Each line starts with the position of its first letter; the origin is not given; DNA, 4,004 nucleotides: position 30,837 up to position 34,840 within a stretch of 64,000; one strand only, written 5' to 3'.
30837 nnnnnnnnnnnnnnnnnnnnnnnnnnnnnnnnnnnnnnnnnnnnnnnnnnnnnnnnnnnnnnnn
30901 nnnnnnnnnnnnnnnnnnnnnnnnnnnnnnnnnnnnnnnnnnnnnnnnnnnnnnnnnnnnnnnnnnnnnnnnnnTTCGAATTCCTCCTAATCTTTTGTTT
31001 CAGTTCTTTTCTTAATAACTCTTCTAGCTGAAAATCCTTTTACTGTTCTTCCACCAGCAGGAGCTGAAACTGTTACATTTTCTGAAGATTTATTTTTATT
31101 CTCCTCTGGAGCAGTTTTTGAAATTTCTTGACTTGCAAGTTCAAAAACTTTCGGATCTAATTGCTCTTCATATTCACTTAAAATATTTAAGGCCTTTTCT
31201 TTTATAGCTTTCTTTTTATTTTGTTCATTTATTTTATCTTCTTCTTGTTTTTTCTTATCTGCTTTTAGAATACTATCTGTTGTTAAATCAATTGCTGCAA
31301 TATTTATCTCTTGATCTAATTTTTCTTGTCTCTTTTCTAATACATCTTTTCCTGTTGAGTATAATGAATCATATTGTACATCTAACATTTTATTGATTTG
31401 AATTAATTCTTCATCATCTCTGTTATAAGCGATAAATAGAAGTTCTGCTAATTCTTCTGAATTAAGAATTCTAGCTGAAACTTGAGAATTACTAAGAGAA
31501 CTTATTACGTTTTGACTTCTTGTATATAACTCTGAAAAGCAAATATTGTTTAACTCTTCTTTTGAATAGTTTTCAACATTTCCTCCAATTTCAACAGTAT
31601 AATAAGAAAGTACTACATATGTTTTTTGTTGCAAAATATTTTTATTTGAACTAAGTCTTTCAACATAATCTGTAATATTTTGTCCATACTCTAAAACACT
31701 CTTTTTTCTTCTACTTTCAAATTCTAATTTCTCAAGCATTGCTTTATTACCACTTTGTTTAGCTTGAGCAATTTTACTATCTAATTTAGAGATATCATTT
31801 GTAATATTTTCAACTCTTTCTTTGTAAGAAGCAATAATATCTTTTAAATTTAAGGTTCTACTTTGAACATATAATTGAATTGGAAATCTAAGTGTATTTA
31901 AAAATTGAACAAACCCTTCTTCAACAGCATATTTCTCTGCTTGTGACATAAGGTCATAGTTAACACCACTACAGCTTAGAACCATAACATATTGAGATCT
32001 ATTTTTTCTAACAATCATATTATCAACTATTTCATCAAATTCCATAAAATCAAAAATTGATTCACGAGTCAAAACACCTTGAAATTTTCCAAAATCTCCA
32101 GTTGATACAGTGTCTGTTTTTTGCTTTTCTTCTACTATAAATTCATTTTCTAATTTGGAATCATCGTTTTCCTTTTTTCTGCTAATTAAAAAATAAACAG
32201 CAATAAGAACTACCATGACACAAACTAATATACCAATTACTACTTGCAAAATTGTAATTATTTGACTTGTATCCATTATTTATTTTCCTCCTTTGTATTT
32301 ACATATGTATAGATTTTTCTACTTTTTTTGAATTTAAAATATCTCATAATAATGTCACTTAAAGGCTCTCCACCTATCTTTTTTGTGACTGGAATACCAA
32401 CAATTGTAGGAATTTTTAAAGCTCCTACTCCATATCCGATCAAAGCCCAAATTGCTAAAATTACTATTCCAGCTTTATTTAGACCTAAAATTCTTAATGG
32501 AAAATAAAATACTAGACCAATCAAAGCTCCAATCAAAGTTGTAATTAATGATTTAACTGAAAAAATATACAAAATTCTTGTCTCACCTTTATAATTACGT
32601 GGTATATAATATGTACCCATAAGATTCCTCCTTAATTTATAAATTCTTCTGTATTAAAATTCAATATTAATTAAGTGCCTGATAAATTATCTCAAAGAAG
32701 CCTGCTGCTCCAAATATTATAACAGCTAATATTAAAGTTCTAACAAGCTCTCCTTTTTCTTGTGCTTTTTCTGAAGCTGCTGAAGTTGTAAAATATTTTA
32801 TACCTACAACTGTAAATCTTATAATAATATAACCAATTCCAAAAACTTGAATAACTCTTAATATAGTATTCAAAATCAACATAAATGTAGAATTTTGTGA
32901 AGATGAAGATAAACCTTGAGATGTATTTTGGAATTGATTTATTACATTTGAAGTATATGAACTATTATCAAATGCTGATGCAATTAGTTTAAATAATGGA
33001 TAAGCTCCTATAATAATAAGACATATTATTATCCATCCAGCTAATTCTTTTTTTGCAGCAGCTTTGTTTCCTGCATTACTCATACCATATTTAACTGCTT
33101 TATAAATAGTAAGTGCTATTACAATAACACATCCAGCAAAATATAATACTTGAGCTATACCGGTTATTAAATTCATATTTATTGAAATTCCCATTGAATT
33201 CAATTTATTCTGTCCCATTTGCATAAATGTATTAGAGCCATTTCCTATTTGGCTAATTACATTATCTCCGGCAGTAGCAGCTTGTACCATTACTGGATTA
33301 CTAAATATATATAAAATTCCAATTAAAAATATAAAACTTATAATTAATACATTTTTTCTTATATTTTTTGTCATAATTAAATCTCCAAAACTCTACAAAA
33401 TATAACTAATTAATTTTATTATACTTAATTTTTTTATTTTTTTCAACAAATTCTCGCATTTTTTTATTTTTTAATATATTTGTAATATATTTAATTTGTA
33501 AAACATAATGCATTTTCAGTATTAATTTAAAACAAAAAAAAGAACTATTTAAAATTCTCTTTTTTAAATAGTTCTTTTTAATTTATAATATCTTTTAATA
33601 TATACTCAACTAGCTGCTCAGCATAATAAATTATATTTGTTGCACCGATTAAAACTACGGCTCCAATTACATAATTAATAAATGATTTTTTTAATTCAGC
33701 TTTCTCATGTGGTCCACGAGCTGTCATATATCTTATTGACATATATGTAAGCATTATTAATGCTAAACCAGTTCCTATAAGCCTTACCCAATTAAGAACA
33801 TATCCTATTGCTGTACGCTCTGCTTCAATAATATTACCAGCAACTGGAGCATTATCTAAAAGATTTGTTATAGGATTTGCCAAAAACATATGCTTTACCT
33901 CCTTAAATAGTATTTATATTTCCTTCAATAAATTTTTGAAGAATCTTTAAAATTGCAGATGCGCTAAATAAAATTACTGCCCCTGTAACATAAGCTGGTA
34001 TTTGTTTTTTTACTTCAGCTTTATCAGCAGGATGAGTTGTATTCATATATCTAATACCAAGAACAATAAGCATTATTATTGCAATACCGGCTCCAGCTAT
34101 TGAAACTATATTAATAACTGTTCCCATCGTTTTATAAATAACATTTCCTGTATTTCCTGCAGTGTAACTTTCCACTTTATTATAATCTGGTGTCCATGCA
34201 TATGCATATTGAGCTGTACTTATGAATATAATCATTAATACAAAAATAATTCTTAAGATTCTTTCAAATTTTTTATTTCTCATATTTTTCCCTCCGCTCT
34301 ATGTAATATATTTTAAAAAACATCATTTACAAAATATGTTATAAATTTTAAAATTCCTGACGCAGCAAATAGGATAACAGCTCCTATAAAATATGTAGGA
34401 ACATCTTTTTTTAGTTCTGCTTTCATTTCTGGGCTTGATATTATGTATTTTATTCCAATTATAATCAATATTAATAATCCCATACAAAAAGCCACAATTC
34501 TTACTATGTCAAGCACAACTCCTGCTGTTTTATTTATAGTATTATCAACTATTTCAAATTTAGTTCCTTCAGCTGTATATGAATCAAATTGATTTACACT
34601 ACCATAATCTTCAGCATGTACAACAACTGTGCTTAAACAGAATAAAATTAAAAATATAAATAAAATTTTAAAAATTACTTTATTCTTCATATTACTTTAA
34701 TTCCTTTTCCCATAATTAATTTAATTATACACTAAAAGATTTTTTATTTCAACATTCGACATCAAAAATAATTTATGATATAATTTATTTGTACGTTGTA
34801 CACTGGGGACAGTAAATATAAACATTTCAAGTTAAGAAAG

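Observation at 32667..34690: Recurrent DKAExKK-plus-TM-helix module in four pilin-like genes, a fused double-pilin protein and all three VirB6-like proteins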

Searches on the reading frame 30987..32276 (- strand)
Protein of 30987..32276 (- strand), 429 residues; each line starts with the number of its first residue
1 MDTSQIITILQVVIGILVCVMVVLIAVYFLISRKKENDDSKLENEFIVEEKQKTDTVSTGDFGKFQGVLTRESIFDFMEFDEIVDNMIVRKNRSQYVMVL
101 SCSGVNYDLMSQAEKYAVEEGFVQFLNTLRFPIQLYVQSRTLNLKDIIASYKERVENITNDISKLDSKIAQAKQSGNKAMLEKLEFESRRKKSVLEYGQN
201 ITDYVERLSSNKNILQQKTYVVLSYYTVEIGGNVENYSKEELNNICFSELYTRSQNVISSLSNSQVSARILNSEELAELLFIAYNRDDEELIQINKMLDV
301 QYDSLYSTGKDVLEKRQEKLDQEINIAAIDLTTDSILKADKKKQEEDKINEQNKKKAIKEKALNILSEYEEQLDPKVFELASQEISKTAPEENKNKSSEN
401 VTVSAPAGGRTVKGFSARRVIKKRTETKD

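Call 5: search_protein_families(library=pfam, proteins=[window:30987-32276:-], max_evalue=1)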
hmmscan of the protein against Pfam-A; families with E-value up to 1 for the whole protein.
window:30987-32276:- (429 aa): 3 families
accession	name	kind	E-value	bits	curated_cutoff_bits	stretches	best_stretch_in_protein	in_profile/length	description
PF05434.16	Tmemb_9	-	0.02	15.2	28.6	1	6-55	53-102/145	TMEM9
PF05961.16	Chordopox_A13L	-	0.037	14.7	24.1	1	14-60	6-49/69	Chordopoxvirus A13L protein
PF22456.1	PqqF-like_C_4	-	0.66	10.6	27.5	1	116-183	22-88/100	PQQ synthase PqqF-like, C-terminal lobe domain 4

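Call 25: search_protein_families(library=ncbifam, proteins=[window:30987-32276:-], max_evalue=0.01)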
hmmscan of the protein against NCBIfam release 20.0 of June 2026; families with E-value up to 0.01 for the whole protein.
window:30987-32276:- (429 aa): 1 family
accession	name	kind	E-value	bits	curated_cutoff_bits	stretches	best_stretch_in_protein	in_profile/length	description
NF045849.1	ICE_MMCAP2_0565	equivalog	0.0087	15.7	40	1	5-43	12-50/80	Mbov_0395 family pilin-like conjugal transfer protein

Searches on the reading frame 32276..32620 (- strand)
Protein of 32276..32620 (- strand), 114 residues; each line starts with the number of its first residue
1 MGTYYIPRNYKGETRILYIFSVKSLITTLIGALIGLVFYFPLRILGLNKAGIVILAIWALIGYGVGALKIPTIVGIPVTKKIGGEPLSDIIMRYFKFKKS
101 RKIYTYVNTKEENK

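Call 5: search_protein_families(library=pfam, proteins=[window:32276-32620:-], max_evalue=1)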
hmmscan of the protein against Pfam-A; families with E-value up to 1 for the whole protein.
window:32276-32620:- (114 aa): 1 family
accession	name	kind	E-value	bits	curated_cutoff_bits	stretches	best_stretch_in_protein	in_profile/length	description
PF12666.12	PrgI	-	0.0018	19.2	27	1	6-104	2-89/91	PrgI family protein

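Call 25: search_protein_families(library=ncbifam, proteins=[window:32276-32620:-], max_evalue=0.01)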
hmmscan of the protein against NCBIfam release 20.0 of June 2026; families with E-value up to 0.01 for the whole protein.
window:32276-32620:- (114 aa): 0 families

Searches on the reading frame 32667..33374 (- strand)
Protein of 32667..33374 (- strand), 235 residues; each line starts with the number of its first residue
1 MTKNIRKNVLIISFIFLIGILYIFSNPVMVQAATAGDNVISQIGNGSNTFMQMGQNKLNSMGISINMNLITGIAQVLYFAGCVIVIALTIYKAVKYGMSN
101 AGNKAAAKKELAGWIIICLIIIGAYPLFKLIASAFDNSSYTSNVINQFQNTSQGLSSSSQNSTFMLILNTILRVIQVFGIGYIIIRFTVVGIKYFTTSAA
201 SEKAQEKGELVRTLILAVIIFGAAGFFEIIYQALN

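Call 5: search_protein_families(library=pfam, proteins=[window:32667-33374:-], max_evalue=1)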
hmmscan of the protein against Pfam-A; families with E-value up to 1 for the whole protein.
window:32667-33374:- (235 aa): 4 families
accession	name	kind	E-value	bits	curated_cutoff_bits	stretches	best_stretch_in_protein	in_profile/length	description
PF05987.18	DUF898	-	0.00053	19.6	28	1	66-205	179-313/336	Bacterial protein of unknown function (DUF898)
PF11119.13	DUF2633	-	0.02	15.2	25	1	4-20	10-26/43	Protein of unknown function (DUF2633)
PF04956.18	TrbC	-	0.024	15.3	27.9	1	162-228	35-96/98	TrbC/VIRB2 pilin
PF18895.5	T4SS_pilin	-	0.064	13.8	26.6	1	167-228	8-69/71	Type IV secretion system pilin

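Call 25: search_protein_families(library=ncbifam, proteins=[window:32667-33374:-], max_evalue=0.01)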
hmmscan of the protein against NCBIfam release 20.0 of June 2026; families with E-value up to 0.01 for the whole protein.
window:32667-33374:- (235 aa): 2 families
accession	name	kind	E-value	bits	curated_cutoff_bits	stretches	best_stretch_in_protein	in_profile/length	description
NF045849.1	ICE_MMCAP2_0565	equivalog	0.0042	16.7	40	1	67-133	10-78/80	Mbov_0395 family pilin-like conjugal transfer protein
TIGR01517.1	ATPase-IIB_Ca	equivalog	0.0086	14.3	507.05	1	152-221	249-318/882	calcium-translocating P-type ATPase, PMCA-type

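Call 41: find_homologous_proteins(query=window:32667-33374:-, max_evalue=0.001)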
Query window:32667-33374:- (235 aa): 12 proteins with E <= 0.001 among 582 candidates.
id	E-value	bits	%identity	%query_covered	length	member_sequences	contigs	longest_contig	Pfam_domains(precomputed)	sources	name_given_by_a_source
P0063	6.5e-139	478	100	100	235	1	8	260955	-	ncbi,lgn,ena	-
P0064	5.6e-123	426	89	100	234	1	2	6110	-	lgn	-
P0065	2.2e-111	388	79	100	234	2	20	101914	-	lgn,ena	-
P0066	1.3e-101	356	74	99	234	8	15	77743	-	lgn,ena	-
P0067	3.9e-97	342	75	94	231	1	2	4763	-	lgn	-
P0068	3.6e-95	335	75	90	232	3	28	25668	-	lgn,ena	-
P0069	2.7e-90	320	64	94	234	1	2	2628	-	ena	-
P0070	1.2e-81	291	62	99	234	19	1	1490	-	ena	-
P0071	3.4e-77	277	58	99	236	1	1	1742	-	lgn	-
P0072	5.8e-66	240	55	99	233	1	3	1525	-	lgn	-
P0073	2.7e-61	225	47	98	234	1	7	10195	-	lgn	-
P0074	1.5e-42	164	40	90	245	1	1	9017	-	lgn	-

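Call 47: list_cluster_members(proteins=[P0063, P0024])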
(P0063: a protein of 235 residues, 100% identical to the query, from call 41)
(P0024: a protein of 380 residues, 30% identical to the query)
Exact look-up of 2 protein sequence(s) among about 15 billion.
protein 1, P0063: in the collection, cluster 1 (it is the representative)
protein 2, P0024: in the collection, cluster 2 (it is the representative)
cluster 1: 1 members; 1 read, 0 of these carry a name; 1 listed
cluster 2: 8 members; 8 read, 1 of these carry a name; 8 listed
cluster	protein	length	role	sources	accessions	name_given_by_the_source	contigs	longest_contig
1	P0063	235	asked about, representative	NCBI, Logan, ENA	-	-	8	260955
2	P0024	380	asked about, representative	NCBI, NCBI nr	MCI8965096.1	MAG: hypothetical protein HFJ43_01875 [Clostridia bacterium] | hypothetical protein [Clostridia bacterium]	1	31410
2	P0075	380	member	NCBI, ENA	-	-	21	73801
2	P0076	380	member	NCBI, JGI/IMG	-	-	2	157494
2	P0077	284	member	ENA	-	-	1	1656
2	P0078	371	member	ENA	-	-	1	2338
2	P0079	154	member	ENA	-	-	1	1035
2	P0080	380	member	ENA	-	-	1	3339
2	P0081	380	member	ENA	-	-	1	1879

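Call 49: predict_structure(alignment_id=A4)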
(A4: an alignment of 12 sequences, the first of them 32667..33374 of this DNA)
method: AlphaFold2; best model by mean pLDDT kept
length: 235 residues; sequences in the alignment: 12
mean_pLDDT: 53.9   pTM: 0.36
mean pLDDT of the five models: 53.9, 47.3, 46.9, 45.2, 44.1
residues with pLDDT >= 90: 0; 70-90: 13; 50-70: 131; < 50: 91
segments of 3 or more residues with pLDDT < 50: 1-8, 19-55, 136-161, 228-235
pLDDT, mean of each block of 10 residues (from residue 1): 43 52 36 32 38 50 52 58 68 67 72 67 56 47 44 44 53 60 65 62 60 67 52 41
secondary structure, 60 per line:
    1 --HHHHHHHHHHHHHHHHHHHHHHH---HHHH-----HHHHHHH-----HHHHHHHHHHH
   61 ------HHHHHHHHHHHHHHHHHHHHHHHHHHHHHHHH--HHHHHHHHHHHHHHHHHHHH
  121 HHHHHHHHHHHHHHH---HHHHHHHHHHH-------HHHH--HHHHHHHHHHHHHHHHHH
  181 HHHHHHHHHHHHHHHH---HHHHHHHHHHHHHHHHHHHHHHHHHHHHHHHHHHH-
elements in order: H3-25 H29-32 H38-44 H50-60 H67-98 H101-135 H139-149 H157-160 H163-196 H200-234

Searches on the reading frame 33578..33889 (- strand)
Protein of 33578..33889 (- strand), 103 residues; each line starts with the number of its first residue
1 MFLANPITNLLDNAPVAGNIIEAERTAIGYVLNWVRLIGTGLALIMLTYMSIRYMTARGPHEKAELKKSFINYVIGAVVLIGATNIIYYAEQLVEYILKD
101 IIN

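Call 5: search_protein_families(library=pfam, proteins=[window:33578-33889:-], max_evalue=1)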
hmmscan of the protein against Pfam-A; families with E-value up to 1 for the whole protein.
window:33578-33889:- (103 aa): 3 families
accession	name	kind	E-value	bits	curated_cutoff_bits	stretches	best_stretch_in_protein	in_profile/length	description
PF18895.5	T4SS_pilin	-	6.2e-14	52.3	26.6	1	25-89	6-70/71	Type IV secretion system pilin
PF04956.18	TrbC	-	0.00016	22.2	27.9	1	26-87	39-95/98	TrbC/VIRB2 pilin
PF17462.7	DUF5424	-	0.047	14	25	1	66-103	66-102/175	Family of unknown function (DUF5424)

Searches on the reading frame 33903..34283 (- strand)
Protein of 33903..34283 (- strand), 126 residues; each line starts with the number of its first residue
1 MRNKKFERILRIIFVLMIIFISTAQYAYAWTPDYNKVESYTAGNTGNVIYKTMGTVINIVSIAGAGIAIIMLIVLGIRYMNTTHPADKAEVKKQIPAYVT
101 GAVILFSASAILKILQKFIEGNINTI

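Call 5: search_protein_families(library=pfam, proteins=[window:33903-34283:-], max_evalue=1)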
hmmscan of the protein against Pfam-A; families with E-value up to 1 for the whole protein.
window:33903-34283:- (126 aa): 6 families
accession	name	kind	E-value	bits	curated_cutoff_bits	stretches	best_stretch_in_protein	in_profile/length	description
PF18895.5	T4SS_pilin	-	6.5e-11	42.6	26.6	1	47-114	3-70/71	Type IV secretion system pilin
PF04956.18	TrbC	-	4.4e-06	27.3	27.9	1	10-113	11-96/98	TrbC/VIRB2 pilin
PF13491.11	FtsK_4TM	-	0.0018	18.4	23.1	1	4-80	85-158/171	4TM region of DNA translocase FtsK/SpoIIIE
PF20990.2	DUF2207_C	-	0.16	12.1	33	1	4-83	136-190/247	Predicted membrane protein (DUF2207) C-terminal domain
PF05814.16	Ac76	-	0.2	12.1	22.5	1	2-31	19-48/83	Orf76 (Ac76)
PF11337.13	DUF3139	-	0.22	12.5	27.3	0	11-53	5-43/83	Protein of unknown function (DUF3139)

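Call 25: search_protein_families(library=ncbifam, proteins=[window:33903-34283:-], max_evalue=0.01)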
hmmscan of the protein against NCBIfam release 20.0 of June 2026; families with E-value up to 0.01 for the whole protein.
window:33903-34283:- (126 aa): 1 family
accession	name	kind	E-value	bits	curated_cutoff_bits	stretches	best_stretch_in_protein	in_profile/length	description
NF045849.1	ICE_MMCAP2_0565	equivalog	0.0009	18.9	40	1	49-117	5-78/80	Mbov_0395 family pilin-like conjugal transfer protein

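Call 31: find_homologous_proteins(query=window:33903-34283:-, max_evalue=0.001)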
Query window:33903-34283:- (126 aa): 34 proteins with E <= 0.001 among 46 candidates.
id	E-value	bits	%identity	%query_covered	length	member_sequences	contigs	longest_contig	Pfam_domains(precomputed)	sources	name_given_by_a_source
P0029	2.8e-70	251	96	100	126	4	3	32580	PF18895.6,PF04956.19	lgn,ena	-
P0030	2.5e-50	187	73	98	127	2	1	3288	PF18895.6,PF04956.19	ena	-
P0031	2.2e-48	181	69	98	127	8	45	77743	PF18895.6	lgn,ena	-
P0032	1.8e-46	175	63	100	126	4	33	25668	PF18895.6,PF04956.19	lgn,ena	-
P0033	1.8e-46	174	67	100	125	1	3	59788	PF18895.6,PF04956.19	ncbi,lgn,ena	-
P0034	5.3e-46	173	67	100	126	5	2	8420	PF18895.6,PF04956.19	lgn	-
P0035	3.5e-44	167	67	87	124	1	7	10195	PF18895.6,PF04956.19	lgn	-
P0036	4.2e-44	167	62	100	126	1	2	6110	PF18895.6,PF04956.19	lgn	-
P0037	4.6e-44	167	62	100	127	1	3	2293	PF18895.6,PF04956.19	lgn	-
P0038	2.8e-33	132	73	72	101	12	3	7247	PF18895.6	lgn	-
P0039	4.5e-32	128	70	72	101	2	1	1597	PF18895.6,PF04956.19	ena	-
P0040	8.1e-31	124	80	64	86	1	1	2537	PF18895.6,PF04956.19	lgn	-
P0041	8.7e-31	124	80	64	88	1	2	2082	PF18895.6,PF04956.19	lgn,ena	-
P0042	9.5e-28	114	50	81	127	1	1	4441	PF18895.6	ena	-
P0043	5.0e-27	112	45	97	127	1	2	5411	PF18895.6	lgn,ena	-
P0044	1.7e-26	110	78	57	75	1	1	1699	PF18895.6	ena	-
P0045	1.1e-25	108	76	57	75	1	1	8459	PF18895.6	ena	-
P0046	2.5e-25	106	44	100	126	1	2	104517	PF18895.6,PF04956.19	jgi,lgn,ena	-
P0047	9.9e-25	104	45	100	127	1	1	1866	PF18895.6,PF04956.19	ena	-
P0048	1.3e-24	104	49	98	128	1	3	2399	PF18895.6,PF04956.19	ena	-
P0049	2.2e-24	103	49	82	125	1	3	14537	PF18895.6,PF04956.19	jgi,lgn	jgi:type IV secretory pathway VirB2 component (pilin)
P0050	1.5e-23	101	49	99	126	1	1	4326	PF18895.6,PF04956.19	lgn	-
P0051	4.2e-23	99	54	79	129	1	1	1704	PF18895.6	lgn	-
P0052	2.5e-22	97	41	98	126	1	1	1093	PF18895.6,PF04956.19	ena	-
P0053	3.2e-22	96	51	81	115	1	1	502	PF18895.6,PF04956.19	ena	-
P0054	2.8e-21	93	50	78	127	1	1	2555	PF18895.6,PF04956.19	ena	-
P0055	2.8e-21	93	49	78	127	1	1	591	PF18895.6,PF04956.19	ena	-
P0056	4.0e-21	93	49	77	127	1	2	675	PF18895.6,PF04956.19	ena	-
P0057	4.0e-21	93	49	78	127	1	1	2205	PF18895.6,PF04956.19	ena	-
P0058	8.5e-20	89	50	73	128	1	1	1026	PF18895.6,PF04956.19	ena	-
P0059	1.1e-15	75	40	94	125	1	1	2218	PF18895.6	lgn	-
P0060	3.1e-13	67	39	98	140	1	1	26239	PF18895.6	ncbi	-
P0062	3.6e-12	64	40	99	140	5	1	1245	PF18895.6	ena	-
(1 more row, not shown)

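Call 34: search_solved_structures(query=A2, max_evalue=10, show_alignments=0)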
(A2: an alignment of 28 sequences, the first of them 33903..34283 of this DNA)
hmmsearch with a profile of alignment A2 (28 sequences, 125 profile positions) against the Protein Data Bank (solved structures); distinct sequences matched with E-value up to 10: 1.
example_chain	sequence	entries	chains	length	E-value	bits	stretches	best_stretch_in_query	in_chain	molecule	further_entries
1ifm_A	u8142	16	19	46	0.3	13.9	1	92-112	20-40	INOVIRUS | MAJOR COAT PROTEIN OF PF1 VIRUS | COAT PROTEIN B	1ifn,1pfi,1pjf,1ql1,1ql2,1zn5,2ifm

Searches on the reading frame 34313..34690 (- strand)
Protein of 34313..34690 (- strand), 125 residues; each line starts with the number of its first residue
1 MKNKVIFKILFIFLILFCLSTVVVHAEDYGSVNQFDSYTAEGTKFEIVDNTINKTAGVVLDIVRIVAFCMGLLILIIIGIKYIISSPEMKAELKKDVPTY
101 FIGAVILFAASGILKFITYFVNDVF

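Call 5: search_protein_families(library=pfam, proteins=[window:34313-34690:-], max_evalue=1)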
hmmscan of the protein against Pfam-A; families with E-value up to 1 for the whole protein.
window:34313-34690:- (125 aa): 5 families
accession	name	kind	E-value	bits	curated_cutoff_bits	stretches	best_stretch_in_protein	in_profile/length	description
PF18895.5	T4SS_pilin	-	9.8e-09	35.6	26.6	1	50-117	3-71/71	Type IV secretion system pilin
PF04956.18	TrbC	-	6.9e-05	23.4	27.9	1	30-116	34-97/98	TrbC/VIRB2 pilin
PF25667.1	ASFV_P17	-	0.08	13.4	27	1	47-102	26-79/117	African swine fever virus minor capsid protein p17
PF03595.22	SLAC1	-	0.4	10.2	27.9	1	59-118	32-90/331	Voltage-dependent anion channel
PF02790.20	COX2_TM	-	0.68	10.6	22.8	0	3-48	24-69/88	Cytochrome C oxidase subunit II, transmembrane domain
